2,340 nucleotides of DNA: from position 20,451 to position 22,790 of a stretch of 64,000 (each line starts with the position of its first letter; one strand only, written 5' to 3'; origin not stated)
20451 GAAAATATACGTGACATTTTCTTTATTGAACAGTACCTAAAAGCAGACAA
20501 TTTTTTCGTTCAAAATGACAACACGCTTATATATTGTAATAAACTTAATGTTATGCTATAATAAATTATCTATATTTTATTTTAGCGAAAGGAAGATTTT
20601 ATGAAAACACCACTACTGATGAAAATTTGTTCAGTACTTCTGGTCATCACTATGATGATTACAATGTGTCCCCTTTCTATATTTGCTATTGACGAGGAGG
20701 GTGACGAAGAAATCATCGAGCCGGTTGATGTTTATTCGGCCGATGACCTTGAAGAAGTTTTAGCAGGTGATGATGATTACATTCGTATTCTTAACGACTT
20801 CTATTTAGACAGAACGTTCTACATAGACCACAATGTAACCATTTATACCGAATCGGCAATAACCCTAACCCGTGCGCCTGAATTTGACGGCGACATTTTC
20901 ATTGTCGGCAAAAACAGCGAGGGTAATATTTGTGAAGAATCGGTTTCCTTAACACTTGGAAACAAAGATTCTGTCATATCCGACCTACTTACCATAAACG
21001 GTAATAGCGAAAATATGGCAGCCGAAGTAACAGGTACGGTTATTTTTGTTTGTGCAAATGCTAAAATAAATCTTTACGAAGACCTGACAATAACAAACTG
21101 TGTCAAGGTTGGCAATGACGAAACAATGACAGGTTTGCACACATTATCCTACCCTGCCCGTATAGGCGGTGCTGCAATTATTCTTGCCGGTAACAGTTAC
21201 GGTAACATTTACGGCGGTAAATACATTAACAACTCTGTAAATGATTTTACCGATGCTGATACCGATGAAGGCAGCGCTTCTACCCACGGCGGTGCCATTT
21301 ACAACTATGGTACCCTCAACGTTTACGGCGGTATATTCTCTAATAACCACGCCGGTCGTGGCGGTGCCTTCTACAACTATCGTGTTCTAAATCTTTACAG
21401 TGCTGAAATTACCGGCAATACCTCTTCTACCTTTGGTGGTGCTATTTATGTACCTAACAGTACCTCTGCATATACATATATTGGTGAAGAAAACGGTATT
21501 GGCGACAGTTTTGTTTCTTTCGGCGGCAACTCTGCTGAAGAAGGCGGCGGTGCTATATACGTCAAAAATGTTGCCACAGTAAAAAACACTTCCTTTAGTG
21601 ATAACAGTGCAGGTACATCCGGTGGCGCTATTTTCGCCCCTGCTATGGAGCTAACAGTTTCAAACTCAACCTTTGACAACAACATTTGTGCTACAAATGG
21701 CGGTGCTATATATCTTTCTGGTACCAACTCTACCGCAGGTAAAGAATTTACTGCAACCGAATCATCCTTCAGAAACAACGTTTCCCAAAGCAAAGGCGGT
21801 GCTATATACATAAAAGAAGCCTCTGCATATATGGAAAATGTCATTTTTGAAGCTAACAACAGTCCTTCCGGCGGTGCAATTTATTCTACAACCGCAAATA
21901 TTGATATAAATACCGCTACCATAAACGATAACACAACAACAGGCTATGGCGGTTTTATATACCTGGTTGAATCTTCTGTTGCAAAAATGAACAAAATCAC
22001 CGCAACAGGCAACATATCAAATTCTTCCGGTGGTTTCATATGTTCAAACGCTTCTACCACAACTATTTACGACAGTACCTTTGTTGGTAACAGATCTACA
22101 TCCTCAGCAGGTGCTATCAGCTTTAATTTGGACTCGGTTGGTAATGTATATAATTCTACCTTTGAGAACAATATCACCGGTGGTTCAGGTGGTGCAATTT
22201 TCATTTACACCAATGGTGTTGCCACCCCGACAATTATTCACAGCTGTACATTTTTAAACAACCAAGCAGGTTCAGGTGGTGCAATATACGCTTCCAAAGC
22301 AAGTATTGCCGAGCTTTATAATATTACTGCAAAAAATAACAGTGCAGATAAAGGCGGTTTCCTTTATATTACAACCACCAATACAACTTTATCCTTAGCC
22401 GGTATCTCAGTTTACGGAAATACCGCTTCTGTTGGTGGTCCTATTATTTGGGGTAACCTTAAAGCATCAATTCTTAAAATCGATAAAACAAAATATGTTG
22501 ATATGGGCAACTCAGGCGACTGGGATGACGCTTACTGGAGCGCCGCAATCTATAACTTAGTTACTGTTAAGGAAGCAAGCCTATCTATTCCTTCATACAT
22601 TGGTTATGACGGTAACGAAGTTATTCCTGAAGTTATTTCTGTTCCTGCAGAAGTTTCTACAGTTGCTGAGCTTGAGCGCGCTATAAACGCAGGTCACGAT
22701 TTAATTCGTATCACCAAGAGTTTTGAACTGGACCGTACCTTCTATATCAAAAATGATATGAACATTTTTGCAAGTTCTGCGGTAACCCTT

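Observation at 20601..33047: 4148-aa secreted giant protein with an unrecognised domain architecture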

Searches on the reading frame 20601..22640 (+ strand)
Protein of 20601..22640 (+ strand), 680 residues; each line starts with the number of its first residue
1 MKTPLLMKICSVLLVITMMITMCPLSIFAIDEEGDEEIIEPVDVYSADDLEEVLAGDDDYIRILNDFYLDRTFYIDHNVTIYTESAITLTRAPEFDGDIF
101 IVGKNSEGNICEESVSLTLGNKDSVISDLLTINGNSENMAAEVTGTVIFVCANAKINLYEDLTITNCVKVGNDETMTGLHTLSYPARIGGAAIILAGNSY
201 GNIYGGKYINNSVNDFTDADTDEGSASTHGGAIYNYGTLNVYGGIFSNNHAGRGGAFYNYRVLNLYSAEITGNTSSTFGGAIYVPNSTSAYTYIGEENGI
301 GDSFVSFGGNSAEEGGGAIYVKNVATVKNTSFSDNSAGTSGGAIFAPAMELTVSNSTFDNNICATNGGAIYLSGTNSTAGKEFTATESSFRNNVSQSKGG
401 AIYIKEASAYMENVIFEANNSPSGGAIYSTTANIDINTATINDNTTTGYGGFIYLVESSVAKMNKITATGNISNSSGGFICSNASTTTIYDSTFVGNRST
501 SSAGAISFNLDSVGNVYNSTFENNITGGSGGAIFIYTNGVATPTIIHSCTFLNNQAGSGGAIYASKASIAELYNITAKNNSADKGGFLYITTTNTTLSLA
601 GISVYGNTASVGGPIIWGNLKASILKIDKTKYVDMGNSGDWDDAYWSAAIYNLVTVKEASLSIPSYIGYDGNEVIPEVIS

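Call 7: search_protein_families(library=pfam, max_evalue=0.01, proteins=[window:20601-22640:+])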
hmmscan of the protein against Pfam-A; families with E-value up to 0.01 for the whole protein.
window:20601-22640:+ (680 aa): 1 family
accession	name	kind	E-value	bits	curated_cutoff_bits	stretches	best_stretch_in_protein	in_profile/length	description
PF02415.23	Chlam_PMP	-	3e-26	89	20.6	4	548-565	1-19/19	Chlamydia polymorphic membrane protein (Chlamydia_PMP) repeat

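Call 8: search_protein_families(library=ncbifam, max_evalue=0.01, proteins=[window:20601-22640:+])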
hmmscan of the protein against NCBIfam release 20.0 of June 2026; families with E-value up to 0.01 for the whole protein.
window:20601-22640:+ (680 aa): 3 families
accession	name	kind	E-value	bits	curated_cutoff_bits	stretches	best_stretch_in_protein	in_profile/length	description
TIGR01376.1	POMP_repeat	repeat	3e-20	71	15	4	548-569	4-27/28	polymorphic outer membrane protein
NF007285.1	PRK09752.1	equivalog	3e-10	38.5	1459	1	333-492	101-282/1250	AIDA-I family autotransporter adhesin YfaL/EhaC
TIGR04212.1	GlyGly_RbtA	equivalog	7.7e-05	21.2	295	0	333-439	147-255/605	rhombotarget A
